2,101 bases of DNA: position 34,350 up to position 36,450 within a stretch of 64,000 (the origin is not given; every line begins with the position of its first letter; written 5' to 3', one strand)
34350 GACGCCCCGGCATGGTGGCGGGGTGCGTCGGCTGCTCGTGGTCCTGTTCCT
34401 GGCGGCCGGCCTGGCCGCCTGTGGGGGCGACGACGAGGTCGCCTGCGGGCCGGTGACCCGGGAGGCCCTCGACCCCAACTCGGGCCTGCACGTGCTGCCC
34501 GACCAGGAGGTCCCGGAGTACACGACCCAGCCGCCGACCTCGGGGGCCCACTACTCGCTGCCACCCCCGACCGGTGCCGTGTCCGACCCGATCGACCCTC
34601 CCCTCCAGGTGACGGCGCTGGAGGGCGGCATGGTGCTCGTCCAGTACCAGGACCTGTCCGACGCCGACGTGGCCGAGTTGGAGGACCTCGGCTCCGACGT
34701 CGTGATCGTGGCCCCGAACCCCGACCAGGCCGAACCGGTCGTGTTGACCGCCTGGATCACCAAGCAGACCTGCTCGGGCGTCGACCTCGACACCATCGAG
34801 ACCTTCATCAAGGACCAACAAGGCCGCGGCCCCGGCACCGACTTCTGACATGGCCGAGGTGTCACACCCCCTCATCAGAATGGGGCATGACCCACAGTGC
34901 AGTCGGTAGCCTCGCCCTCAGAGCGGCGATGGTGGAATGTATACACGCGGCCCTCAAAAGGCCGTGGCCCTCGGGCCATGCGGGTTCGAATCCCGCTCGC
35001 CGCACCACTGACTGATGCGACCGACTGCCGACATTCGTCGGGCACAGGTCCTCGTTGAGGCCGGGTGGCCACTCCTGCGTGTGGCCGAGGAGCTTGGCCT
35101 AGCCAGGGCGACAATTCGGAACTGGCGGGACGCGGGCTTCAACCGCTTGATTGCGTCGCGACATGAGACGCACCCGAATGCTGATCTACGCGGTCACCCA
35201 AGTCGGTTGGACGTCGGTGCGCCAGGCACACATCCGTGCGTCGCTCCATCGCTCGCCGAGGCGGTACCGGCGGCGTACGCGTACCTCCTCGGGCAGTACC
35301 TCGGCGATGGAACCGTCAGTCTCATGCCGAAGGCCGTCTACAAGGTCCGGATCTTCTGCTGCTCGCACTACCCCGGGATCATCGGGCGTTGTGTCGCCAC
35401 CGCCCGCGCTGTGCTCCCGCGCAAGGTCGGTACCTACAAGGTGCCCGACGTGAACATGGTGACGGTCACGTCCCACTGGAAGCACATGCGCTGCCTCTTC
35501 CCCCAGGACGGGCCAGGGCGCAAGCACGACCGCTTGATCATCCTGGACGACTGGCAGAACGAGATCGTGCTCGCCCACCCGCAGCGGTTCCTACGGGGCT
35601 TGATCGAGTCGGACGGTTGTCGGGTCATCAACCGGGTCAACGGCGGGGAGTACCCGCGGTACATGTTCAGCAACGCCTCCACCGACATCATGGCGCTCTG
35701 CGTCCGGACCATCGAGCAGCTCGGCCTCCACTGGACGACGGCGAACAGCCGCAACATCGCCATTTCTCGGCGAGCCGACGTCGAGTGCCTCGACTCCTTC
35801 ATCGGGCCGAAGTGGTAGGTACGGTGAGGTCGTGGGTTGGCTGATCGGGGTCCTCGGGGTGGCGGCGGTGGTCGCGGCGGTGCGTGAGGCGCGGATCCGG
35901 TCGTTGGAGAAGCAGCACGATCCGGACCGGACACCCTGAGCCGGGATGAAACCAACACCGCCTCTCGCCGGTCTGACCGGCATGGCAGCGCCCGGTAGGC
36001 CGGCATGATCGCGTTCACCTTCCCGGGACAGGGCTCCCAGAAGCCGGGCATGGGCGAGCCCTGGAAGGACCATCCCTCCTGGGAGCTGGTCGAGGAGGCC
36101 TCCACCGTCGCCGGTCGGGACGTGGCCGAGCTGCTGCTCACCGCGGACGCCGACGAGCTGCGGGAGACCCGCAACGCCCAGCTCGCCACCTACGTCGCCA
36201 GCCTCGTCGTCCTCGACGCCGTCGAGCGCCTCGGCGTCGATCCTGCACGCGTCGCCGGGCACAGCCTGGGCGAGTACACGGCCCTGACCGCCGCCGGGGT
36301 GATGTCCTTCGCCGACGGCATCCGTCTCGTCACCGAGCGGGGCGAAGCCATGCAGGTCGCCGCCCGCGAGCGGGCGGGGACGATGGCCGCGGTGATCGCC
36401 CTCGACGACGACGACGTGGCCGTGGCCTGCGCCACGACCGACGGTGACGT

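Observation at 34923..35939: Free-standing two-motif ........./HTH gene in a lower-GC islet docked on the 3' end of tRNA-Leu(CAA)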

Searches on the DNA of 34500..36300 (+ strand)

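Call 49: search_rna_families(source=window, start=34500, end=36300, threshold=evalue, max_evalue=1)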
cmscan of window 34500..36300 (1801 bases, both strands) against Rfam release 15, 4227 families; matches with E-value up to 1: 2.
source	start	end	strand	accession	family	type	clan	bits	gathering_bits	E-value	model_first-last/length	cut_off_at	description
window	34923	35004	+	RF00005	tRNA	Gene; tRNA;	CL00001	56.5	29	4.7e-11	1-71/71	no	tRNA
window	34923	35005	-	RF04354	Plastid-ycf2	Cis-reg;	-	24.8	65.7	0.027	1-75/75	no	Plastid-ycf2 5UTR RNA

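Call 57: search_rna_families(sources=[L062, L176, L025, L214], threshold=gathering)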
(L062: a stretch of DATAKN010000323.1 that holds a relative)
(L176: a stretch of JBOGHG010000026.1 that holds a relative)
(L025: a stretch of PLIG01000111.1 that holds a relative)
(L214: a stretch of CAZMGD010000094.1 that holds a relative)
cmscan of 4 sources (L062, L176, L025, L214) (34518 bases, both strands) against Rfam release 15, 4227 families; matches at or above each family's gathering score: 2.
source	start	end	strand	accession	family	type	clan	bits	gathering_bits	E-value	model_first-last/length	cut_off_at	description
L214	2197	2281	+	RF00005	tRNA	Gene; tRNA;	CL00001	55.4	29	1.7e-09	1-71/71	no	tRNA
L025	6763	6835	+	RF00005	tRNA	Gene; tRNA;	CL00001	43.5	29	3.4e-06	1-71/71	no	tRNA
